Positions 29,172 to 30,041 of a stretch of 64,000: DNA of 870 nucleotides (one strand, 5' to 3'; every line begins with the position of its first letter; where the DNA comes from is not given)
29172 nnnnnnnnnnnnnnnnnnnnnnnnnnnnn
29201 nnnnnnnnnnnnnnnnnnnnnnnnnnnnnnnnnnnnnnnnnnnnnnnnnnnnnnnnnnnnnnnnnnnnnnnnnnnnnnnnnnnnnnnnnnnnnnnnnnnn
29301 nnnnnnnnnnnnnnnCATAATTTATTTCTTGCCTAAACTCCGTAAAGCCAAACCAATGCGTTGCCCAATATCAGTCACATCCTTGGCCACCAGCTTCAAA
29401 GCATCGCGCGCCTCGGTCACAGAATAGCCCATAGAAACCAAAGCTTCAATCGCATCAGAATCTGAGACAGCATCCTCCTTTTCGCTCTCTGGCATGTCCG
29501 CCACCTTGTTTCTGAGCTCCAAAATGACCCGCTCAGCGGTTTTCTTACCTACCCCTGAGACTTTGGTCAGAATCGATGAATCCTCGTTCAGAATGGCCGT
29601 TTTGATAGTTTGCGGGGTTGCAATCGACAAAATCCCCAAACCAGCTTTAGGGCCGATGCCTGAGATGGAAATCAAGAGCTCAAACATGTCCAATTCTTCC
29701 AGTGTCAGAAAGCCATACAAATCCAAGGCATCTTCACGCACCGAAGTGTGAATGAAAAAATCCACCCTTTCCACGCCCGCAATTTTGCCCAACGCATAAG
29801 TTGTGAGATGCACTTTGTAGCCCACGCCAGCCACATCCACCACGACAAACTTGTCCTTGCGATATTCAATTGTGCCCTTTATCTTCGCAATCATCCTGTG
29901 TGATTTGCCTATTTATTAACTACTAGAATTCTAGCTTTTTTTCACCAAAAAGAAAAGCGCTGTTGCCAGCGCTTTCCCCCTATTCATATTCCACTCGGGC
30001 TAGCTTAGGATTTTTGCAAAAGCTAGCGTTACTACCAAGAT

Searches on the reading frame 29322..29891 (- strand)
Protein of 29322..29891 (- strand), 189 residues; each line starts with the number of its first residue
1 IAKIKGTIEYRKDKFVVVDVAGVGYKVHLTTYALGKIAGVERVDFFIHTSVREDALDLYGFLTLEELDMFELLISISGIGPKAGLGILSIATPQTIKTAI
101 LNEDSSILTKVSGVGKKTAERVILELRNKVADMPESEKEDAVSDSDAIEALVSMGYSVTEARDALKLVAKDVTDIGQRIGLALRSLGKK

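Call 25: search_protein_families(library=pfam, proteins=[window:29322-29891:-], max_evalue=0.0001)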
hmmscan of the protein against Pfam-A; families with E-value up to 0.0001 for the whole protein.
window:29322-29891:- (189 aa): 4 families
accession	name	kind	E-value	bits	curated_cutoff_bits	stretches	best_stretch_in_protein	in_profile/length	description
PF01330.27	RuvA_N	-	2.3e-16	60.1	23.6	1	1-60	2-61/61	RuvA N terminal domain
PF14520.12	HHH_5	-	9.7e-16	58.4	27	1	70-127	1-56/57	Helix-hairpin-helix domain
PF07499.19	RuvA_C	-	2.2e-05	25.3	24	1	146-186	5-46/47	RuvA, C-terminal domain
PF00633.29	HHH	-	5e-05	23.4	24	0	108-123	13-28/30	Helix-hairpin-helix motif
